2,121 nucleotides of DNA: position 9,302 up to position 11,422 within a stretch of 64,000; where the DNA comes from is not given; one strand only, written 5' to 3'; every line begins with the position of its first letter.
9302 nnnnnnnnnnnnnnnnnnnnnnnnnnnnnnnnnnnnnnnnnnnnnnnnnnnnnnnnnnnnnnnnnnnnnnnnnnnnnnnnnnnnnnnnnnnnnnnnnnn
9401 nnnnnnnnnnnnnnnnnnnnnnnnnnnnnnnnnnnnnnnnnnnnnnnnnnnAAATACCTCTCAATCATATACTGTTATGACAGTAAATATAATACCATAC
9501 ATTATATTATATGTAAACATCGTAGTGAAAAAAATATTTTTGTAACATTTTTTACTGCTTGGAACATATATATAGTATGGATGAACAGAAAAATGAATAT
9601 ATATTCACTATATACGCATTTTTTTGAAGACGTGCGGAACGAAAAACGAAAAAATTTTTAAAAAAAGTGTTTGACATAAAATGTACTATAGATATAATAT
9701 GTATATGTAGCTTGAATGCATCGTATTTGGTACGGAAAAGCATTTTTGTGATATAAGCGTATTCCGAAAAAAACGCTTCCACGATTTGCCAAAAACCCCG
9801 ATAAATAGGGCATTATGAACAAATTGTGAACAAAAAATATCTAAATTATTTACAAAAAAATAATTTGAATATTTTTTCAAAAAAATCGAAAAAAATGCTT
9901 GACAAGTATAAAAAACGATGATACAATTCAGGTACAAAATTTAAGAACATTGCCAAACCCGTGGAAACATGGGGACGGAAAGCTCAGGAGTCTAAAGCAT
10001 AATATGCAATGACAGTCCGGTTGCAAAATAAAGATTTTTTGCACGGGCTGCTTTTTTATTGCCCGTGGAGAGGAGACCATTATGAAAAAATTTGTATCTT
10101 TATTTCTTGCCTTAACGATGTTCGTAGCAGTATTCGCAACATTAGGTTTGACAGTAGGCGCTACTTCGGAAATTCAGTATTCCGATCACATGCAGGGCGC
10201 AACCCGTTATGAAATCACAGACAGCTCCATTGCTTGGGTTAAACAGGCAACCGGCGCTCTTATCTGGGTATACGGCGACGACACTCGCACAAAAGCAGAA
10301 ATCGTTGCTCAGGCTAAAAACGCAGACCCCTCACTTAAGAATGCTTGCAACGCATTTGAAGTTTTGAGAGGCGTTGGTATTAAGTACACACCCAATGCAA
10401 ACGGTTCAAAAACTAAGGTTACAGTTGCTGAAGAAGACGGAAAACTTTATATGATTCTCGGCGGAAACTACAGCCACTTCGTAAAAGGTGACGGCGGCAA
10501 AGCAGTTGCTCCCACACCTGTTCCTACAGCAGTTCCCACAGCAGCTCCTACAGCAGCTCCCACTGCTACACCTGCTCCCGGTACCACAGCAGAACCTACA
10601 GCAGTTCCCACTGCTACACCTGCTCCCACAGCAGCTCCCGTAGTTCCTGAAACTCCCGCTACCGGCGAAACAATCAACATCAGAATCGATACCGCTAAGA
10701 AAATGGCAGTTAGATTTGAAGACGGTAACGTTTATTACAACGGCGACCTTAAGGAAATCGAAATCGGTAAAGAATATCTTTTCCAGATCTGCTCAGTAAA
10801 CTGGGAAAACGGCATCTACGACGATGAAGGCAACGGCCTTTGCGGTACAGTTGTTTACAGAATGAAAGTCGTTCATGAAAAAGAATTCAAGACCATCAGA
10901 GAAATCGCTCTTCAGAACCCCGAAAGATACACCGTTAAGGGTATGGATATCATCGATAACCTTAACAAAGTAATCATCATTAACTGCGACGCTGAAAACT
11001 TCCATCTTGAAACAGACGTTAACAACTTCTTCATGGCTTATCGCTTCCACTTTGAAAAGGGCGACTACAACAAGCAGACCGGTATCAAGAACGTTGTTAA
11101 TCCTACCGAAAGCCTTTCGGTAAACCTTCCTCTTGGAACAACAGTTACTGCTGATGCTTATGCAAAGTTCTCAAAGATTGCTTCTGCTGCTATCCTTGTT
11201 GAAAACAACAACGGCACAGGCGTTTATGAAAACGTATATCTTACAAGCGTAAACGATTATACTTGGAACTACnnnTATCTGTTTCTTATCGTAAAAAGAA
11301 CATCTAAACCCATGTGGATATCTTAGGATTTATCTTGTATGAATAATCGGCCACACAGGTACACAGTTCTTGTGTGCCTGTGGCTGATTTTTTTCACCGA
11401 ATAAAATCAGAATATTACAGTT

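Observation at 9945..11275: Second candidate c-di-GMP-I riboswitch controlling a secreted PT-linker protein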

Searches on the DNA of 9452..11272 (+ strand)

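Call 14: search_rna_families(sources=[L001, L002, L003, L004, L005, L006, L007, L008, L009, L010, L011, L012, L013, L014, L015, L016, L017, L018, L026, L028], threshold=gathering)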
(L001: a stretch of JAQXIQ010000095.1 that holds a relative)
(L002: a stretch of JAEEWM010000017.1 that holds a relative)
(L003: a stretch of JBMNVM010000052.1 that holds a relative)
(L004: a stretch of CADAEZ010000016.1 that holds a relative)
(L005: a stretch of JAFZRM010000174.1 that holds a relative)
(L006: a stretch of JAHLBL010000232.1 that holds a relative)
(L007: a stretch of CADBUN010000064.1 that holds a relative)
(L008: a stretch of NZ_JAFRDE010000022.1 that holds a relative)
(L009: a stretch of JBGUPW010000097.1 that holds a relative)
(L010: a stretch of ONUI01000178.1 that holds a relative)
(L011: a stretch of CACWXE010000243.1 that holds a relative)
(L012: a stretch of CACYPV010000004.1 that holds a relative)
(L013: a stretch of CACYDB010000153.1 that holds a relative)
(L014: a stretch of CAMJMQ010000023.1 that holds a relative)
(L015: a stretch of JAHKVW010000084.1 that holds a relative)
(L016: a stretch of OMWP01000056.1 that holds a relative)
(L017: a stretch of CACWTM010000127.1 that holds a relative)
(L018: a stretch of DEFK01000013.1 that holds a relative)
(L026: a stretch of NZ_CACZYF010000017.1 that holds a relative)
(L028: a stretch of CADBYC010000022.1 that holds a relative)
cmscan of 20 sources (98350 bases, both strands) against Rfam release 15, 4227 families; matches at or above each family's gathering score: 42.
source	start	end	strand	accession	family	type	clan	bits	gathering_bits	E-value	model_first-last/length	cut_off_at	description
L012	410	496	+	RF01051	c-di-GMP-I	Cis-reg; riboswitch;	CL00126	76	35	6.1e-13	1-87/87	no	c-di-GMP-I riboswitch aptamer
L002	2006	2092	-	RF01051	c-di-GMP-I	Cis-reg; riboswitch;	CL00126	75.6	35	7.5e-13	1-87/87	no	c-di-GMP-I riboswitch aptamer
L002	2355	2438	+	RF01051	c-di-GMP-I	Cis-reg; riboswitch;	CL00126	68.3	35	4.5e-11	1-87/87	no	c-di-GMP-I riboswitch aptamer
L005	148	234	+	RF01051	c-di-GMP-I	Cis-reg; riboswitch;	CL00126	67.4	35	7.5e-11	1-87/87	no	c-di-GMP-I riboswitch aptamer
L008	2349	2435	+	RF01051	c-di-GMP-I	Cis-reg; riboswitch;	CL00126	66.4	35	1.3e-10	1-87/87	no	c-di-GMP-I riboswitch aptamer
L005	2358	2446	+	RF01051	c-di-GMP-I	Cis-reg; riboswitch;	CL00126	66.1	35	1.6e-10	1-87/87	no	c-di-GMP-I riboswitch aptamer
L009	2356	2445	+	RF01051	c-di-GMP-I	Cis-reg; riboswitch;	CL00126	66.1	35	1.5e-10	1-87/87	no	c-di-GMP-I riboswitch aptamer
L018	41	114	+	RF00005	tRNA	Gene; tRNA;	CL00001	66.1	29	5.8e-12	1-71/71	no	tRNA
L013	371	444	-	RF00005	tRNA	Gene; tRNA;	CL00001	66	29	6.1e-12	1-71/71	no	tRNA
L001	1865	1941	-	RF01706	Gut-1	Gene; sRNA;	-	65.7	50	1.2e-10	1-77/77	no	Gut-1 RNA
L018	2361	2446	+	RF01051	c-di-GMP-I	Cis-reg; riboswitch;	CL00126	65.3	35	2.5e-10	1-87/87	no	c-di-GMP-I riboswitch aptamer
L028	2168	2254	+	RF01051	c-di-GMP-I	Cis-reg; riboswitch;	CL00126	65.1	35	2.7e-10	1-87/87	no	c-di-GMP-I riboswitch aptamer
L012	2358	2443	+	RF01051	c-di-GMP-I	Cis-reg; riboswitch;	CL00126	64.4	35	4.1e-10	1-87/87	no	c-di-GMP-I riboswitch aptamer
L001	378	462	+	RF01051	c-di-GMP-I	Cis-reg; riboswitch;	CL00126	64.3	35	4.3e-10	1-87/87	no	c-di-GMP-I riboswitch aptamer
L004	2361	2444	+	RF01051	c-di-GMP-I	Cis-reg; riboswitch;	CL00126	64.1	35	4.8e-10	1-87/87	no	c-di-GMP-I riboswitch aptamer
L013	2358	2444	+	RF01051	c-di-GMP-I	Cis-reg; riboswitch;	CL00126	63.4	35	7.3e-10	1-87/87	no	c-di-GMP-I riboswitch aptamer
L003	2360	2445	+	RF01051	c-di-GMP-I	Cis-reg; riboswitch;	CL00126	63.1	35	8.5e-10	1-87/87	no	c-di-GMP-I riboswitch aptamer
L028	658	745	+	RF01051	c-di-GMP-I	Cis-reg; riboswitch;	CL00126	62.3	35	1.3e-09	1-87/87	no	c-di-GMP-I riboswitch aptamer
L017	284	370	+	RF01051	c-di-GMP-I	Cis-reg; riboswitch;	CL00126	62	35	1.6e-09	1-87/87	no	c-di-GMP-I riboswitch aptamer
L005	2230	2319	+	RF01051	c-di-GMP-I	Cis-reg; riboswitch;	CL00126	61.3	35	2.4e-09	1-87/87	no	c-di-GMP-I riboswitch aptamer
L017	1805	1891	+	RF01051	c-di-GMP-I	Cis-reg; riboswitch;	CL00126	60.1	35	4.6e-09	1-87/87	no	c-di-GMP-I riboswitch aptamer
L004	6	79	+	RF00029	Intron_gpII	Intron;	-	59.8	40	4.7e-09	1-77/77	no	Group II catalytic intron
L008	2209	2294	+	RF01051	c-di-GMP-I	Cis-reg; riboswitch;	CL00126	59.4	35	6.6e-09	1-87/87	no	c-di-GMP-I riboswitch aptamer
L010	1038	1123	+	RF01051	c-di-GMP-I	Cis-reg; riboswitch;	CL00126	59.1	35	8e-09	1-87/87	no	c-di-GMP-I riboswitch aptamer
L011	2352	2437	+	RF01051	c-di-GMP-I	Cis-reg; riboswitch;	CL00126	59.1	35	8e-09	1-87/87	no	c-di-GMP-I riboswitch aptamer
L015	2351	2436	+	RF01051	c-di-GMP-I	Cis-reg; riboswitch;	CL00126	59.1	35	8e-09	1-87/87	no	c-di-GMP-I riboswitch aptamer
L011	2218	2302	+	RF01051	c-di-GMP-I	Cis-reg; riboswitch;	CL00126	58.2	35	1.3e-08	1-87/87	no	c-di-GMP-I riboswitch aptamer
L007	1721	1804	+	RF01051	c-di-GMP-I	Cis-reg; riboswitch;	CL00126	58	35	1.5e-08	1-87/87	no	c-di-GMP-I riboswitch aptamer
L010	905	989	+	RF01051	c-di-GMP-I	Cis-reg; riboswitch;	CL00126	57.9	35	1.6e-08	1-87/87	no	c-di-GMP-I riboswitch aptamer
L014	2145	2230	+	RF01051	c-di-GMP-I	Cis-reg; riboswitch;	CL00126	57.9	35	1.5e-08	1-87/87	no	c-di-GMP-I riboswitch aptamer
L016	2144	2229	+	RF01051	c-di-GMP-I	Cis-reg; riboswitch;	CL00126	57.9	35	1.5e-08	1-87/87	no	c-di-GMP-I riboswitch aptamer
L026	878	964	+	RF01051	c-di-GMP-I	Cis-reg; riboswitch;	CL00126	57.3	35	2.2e-08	1-87/87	no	c-di-GMP-I riboswitch aptamer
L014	2352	2436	+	RF01051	c-di-GMP-I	Cis-reg; riboswitch;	CL00126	56.6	35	3.2e-08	1-87/87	no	c-di-GMP-I riboswitch aptamer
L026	2352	2439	+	RF01051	c-di-GMP-I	Cis-reg; riboswitch;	CL00126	56.1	35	4.3e-08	1-87/87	no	c-di-GMP-I riboswitch aptamer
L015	2214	2298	+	RF01051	c-di-GMP-I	Cis-reg; riboswitch;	CL00126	56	35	4.6e-08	1-87/87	no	c-di-GMP-I riboswitch aptamer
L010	650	734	+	RF01051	c-di-GMP-I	Cis-reg; riboswitch;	CL00126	54.7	35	9.2e-08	1-87/87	no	c-di-GMP-I riboswitch aptamer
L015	1878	1962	+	RF01051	c-di-GMP-I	Cis-reg; riboswitch;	CL00126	54.7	35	9.2e-08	1-87/87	no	c-di-GMP-I riboswitch aptamer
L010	4014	4095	-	RF00005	tRNA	Gene; tRNA;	CL00001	54.2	29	1e-08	1-71/71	no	tRNA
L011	1915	1999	+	RF01051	c-di-GMP-I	Cis-reg; riboswitch;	CL00126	54.1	35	1.3e-07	1-87/87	no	c-di-GMP-I riboswitch aptamer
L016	2354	2438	+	RF01051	c-di-GMP-I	Cis-reg; riboswitch;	CL00126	53.5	35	1.8e-07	1-87/87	no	c-di-GMP-I riboswitch aptamer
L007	1589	1672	+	RF01051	c-di-GMP-I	Cis-reg; riboswitch;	CL00126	49.8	35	1.5e-06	1-87/87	no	c-di-GMP-I riboswitch aptamer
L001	1989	2068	-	RF00005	tRNA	Gene; tRNA;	CL00001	42.9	29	1.3e-05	1-71/71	no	tRNA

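Call 15: search_rna_families(sources=[L019, L020, L021, L022, L023, L024, L025, L027, L029, L030, L031, L032, L033, L034, L035, L036, L037, L038, L039, L040], threshold=gathering)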
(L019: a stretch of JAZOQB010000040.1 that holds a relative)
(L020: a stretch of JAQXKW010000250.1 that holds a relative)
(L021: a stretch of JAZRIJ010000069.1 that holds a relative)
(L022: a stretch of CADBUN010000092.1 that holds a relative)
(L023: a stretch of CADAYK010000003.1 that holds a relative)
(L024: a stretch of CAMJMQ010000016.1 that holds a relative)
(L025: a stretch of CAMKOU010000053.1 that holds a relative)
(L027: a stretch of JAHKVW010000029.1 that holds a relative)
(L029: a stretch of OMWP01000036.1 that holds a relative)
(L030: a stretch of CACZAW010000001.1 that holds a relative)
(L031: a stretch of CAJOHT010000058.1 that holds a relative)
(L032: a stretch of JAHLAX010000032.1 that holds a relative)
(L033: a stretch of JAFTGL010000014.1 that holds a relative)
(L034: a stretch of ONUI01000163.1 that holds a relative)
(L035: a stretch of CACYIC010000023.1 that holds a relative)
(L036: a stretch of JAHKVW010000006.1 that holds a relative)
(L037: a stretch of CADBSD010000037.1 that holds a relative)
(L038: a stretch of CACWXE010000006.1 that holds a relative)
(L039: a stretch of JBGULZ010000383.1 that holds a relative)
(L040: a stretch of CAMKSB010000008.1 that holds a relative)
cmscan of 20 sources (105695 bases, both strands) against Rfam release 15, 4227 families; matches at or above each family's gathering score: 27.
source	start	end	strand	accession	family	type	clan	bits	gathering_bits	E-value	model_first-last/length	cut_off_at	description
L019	1935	2019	+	RF01051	c-di-GMP-I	Cis-reg; riboswitch;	CL00126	77.8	35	2.3e-13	1-87/87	no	c-di-GMP-I riboswitch aptamer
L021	1945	2029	+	RF01051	c-di-GMP-I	Cis-reg; riboswitch;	CL00126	77.4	35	3e-13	1-87/87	no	c-di-GMP-I riboswitch aptamer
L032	1330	1416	+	RF01051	c-di-GMP-I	Cis-reg; riboswitch;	CL00126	75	35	1.1e-12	1-87/87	no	c-di-GMP-I riboswitch aptamer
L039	1320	1405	+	RF01051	c-di-GMP-I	Cis-reg; riboswitch;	CL00126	74.8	35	1.2e-12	1-87/87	no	c-di-GMP-I riboswitch aptamer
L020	1017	1104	+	RF01051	c-di-GMP-I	Cis-reg; riboswitch;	CL00126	74.1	35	1.9e-12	1-87/87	no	c-di-GMP-I riboswitch aptamer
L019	3194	3278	+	RF01051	c-di-GMP-I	Cis-reg; riboswitch;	CL00126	74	35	1.9e-12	1-87/87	no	c-di-GMP-I riboswitch aptamer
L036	1390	1476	+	RF01051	c-di-GMP-I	Cis-reg; riboswitch;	CL00126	73.8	35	2.2e-12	1-87/87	no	c-di-GMP-I riboswitch aptamer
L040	1393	1479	+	RF01051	c-di-GMP-I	Cis-reg; riboswitch;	CL00126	73.7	35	2.3e-12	1-87/87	no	c-di-GMP-I riboswitch aptamer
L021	3193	3277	+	RF01051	c-di-GMP-I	Cis-reg; riboswitch;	CL00126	72.7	35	4.1e-12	1-87/87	no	c-di-GMP-I riboswitch aptamer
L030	1373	1459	+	RF01051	c-di-GMP-I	Cis-reg; riboswitch;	CL00126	72.5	35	4.5e-12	1-87/87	no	c-di-GMP-I riboswitch aptamer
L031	1401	1487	+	RF01051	c-di-GMP-I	Cis-reg; riboswitch;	CL00126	71.5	35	7.8e-12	1-87/87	no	c-di-GMP-I riboswitch aptamer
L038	1393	1479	+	RF01051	c-di-GMP-I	Cis-reg; riboswitch;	CL00126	71.2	35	9.4e-12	1-87/87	no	c-di-GMP-I riboswitch aptamer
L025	1403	1488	+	RF01051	c-di-GMP-I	Cis-reg; riboswitch;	CL00126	69.9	35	1.9e-11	1-87/87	no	c-di-GMP-I riboswitch aptamer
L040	1040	1127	-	RF01051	c-di-GMP-I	Cis-reg; riboswitch;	CL00126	69.2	35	2.9e-11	1-87/87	no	c-di-GMP-I riboswitch aptamer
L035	3304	3377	+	RF00005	tRNA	Gene; tRNA;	CL00001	68.4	29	1.4e-12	1-71/71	no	tRNA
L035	1392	1477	+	RF01051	c-di-GMP-I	Cis-reg; riboswitch;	CL00126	67.5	35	7.6e-11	1-87/87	no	c-di-GMP-I riboswitch aptamer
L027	856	942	+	RF01051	c-di-GMP-I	Cis-reg; riboswitch;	CL00126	67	35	9.9e-11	1-87/87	no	c-di-GMP-I riboswitch aptamer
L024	908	994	+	RF01051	c-di-GMP-I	Cis-reg; riboswitch;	CL00126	64.3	35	4.6e-10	1-87/87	no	c-di-GMP-I riboswitch aptamer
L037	1378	1462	+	RF01051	c-di-GMP-I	Cis-reg; riboswitch;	CL00126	63.7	35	6.4e-10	1-87/87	no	c-di-GMP-I riboswitch aptamer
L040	3870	3942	-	RF00005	tRNA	Gene; tRNA;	CL00001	63.3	29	3.7e-11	1-71/71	no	tRNA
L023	1220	1305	+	RF01051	c-di-GMP-I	Cis-reg; riboswitch;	CL00126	62.3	35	1.4e-09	1-87/87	no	c-di-GMP-I riboswitch aptamer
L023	1025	1110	+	RF01051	c-di-GMP-I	Cis-reg; riboswitch;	CL00126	62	35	1.6e-09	1-87/87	no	c-di-GMP-I riboswitch aptamer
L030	3331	3417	+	RF01051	c-di-GMP-I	Cis-reg; riboswitch;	CL00126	62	35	1.7e-09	1-87/87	no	c-di-GMP-I riboswitch aptamer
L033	846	931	+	RF03167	c-di-GMP-I-GGC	Cis-reg; riboswitch;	CL00126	60.6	59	1.3e-11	1-80/80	no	c-di-GMP-I-GGC riboswitch aptamer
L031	5383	5456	+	RF00005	tRNA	Gene; tRNA;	CL00001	59.9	29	3.1e-10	1-71/71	no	tRNA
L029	882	968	+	RF01051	c-di-GMP-I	Cis-reg; riboswitch;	CL00126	59.4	35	7.3e-09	1-87/87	no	c-di-GMP-I riboswitch aptamer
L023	3471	3556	+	RF01051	c-di-GMP-I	Cis-reg; riboswitch;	CL00126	57.7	35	1.9e-08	1-87/87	no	c-di-GMP-I riboswitch aptamer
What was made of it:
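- One paralogue leader (L033 846-931) scores best as RF03167, c-di-GMP-I-GGC (call 15).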

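Call 16: search_rna_families(sources=[L041, L042, L043, L044, L045, L046, L047, L048, L049, L050, L051, L052], threshold=gathering)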
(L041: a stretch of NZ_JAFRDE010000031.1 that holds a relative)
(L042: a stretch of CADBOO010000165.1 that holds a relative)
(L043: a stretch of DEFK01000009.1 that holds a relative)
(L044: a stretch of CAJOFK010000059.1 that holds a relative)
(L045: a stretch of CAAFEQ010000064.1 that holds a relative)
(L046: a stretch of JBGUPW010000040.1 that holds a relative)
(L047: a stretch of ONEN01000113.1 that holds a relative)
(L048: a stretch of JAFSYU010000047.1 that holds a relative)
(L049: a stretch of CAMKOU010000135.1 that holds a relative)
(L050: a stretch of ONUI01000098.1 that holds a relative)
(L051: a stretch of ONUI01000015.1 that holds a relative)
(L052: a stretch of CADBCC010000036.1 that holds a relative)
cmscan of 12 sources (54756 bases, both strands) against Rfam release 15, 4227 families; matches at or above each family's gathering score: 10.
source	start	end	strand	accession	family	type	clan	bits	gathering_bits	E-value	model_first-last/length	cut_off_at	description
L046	1393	1479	+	RF01051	c-di-GMP-I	Cis-reg; riboswitch;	CL00126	76.1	35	3.1e-13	1-87/87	no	c-di-GMP-I riboswitch aptamer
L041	1384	1470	+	RF01051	c-di-GMP-I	Cis-reg; riboswitch;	CL00126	74.1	35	9.4e-13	1-87/87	no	c-di-GMP-I riboswitch aptamer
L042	277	363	+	RF01051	c-di-GMP-I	Cis-reg; riboswitch;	CL00126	72.8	35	2e-12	1-87/87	no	c-di-GMP-I riboswitch aptamer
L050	862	948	+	RF01051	c-di-GMP-I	Cis-reg; riboswitch;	CL00126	66.9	35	5.5e-11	1-87/87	no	c-di-GMP-I riboswitch aptamer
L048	1321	1407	+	RF01051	c-di-GMP-I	Cis-reg; riboswitch;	CL00126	65.7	35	1.1e-10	1-87/87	no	c-di-GMP-I riboswitch aptamer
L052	1364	1448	+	RF01051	c-di-GMP-I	Cis-reg; riboswitch;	CL00126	65.1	35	1.5e-10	1-87/87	no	c-di-GMP-I riboswitch aptamer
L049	2233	2319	+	RF01051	c-di-GMP-I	Cis-reg; riboswitch;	CL00126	64.5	35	2.1e-10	1-87/87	no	c-di-GMP-I riboswitch aptamer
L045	61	164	+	RF01051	c-di-GMP-I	Cis-reg; riboswitch;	CL00126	64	35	2.8e-10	1-87/87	no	c-di-GMP-I riboswitch aptamer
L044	1254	1339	+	RF01051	c-di-GMP-I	Cis-reg; riboswitch;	CL00126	61.2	35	1.4e-09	1-87/87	no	c-di-GMP-I riboswitch aptamer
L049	1809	1895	-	RF01051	c-di-GMP-I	Cis-reg; riboswitch;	CL00126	57.3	35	1.2e-08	1-87/87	no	c-di-GMP-I riboswitch aptamer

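Call 43: search_rna_families(source=window, start=9452, end=10100, threshold=evalue, max_evalue=10, show_alignments=4)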
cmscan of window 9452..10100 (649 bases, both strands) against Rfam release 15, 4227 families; matches with E-value up to 10: 6.
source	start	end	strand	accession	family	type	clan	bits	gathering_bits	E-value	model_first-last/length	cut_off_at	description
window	9942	10028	+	RF01051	c-di-GMP-I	Cis-reg; riboswitch;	CL00126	69.9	35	1.2e-13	1-87/87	no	c-di-GMP-I riboswitch aptamer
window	9509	9575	+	RF03918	mir-4922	Gene; miRNA;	-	22.9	82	0.18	1-65/65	no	mir-4922 microRNA precursor family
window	9538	9652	-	RF02325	TtnuHACA18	Gene; snRNA; snoRNA; HACA-box;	-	21.1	100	1.2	1-130/130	no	Tetrahymena snoRNA TtnuHACA18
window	9872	9894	+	RF01080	UPD-PKib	Cis-reg;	-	15.8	39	5.5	9-31/32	no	Pseudoknot of upstream pseudoknot domain (UPD) of the 3'UTR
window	9871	9905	-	RF03027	RT-6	Gene; sRNA;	-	15.2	46.7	1.4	35-70/75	no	RT-6 RNA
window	10028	10100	+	RF01669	P14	Gene; sRNA;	-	12.8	45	8.6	1-73/146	3'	Pseudomonas sRNA P14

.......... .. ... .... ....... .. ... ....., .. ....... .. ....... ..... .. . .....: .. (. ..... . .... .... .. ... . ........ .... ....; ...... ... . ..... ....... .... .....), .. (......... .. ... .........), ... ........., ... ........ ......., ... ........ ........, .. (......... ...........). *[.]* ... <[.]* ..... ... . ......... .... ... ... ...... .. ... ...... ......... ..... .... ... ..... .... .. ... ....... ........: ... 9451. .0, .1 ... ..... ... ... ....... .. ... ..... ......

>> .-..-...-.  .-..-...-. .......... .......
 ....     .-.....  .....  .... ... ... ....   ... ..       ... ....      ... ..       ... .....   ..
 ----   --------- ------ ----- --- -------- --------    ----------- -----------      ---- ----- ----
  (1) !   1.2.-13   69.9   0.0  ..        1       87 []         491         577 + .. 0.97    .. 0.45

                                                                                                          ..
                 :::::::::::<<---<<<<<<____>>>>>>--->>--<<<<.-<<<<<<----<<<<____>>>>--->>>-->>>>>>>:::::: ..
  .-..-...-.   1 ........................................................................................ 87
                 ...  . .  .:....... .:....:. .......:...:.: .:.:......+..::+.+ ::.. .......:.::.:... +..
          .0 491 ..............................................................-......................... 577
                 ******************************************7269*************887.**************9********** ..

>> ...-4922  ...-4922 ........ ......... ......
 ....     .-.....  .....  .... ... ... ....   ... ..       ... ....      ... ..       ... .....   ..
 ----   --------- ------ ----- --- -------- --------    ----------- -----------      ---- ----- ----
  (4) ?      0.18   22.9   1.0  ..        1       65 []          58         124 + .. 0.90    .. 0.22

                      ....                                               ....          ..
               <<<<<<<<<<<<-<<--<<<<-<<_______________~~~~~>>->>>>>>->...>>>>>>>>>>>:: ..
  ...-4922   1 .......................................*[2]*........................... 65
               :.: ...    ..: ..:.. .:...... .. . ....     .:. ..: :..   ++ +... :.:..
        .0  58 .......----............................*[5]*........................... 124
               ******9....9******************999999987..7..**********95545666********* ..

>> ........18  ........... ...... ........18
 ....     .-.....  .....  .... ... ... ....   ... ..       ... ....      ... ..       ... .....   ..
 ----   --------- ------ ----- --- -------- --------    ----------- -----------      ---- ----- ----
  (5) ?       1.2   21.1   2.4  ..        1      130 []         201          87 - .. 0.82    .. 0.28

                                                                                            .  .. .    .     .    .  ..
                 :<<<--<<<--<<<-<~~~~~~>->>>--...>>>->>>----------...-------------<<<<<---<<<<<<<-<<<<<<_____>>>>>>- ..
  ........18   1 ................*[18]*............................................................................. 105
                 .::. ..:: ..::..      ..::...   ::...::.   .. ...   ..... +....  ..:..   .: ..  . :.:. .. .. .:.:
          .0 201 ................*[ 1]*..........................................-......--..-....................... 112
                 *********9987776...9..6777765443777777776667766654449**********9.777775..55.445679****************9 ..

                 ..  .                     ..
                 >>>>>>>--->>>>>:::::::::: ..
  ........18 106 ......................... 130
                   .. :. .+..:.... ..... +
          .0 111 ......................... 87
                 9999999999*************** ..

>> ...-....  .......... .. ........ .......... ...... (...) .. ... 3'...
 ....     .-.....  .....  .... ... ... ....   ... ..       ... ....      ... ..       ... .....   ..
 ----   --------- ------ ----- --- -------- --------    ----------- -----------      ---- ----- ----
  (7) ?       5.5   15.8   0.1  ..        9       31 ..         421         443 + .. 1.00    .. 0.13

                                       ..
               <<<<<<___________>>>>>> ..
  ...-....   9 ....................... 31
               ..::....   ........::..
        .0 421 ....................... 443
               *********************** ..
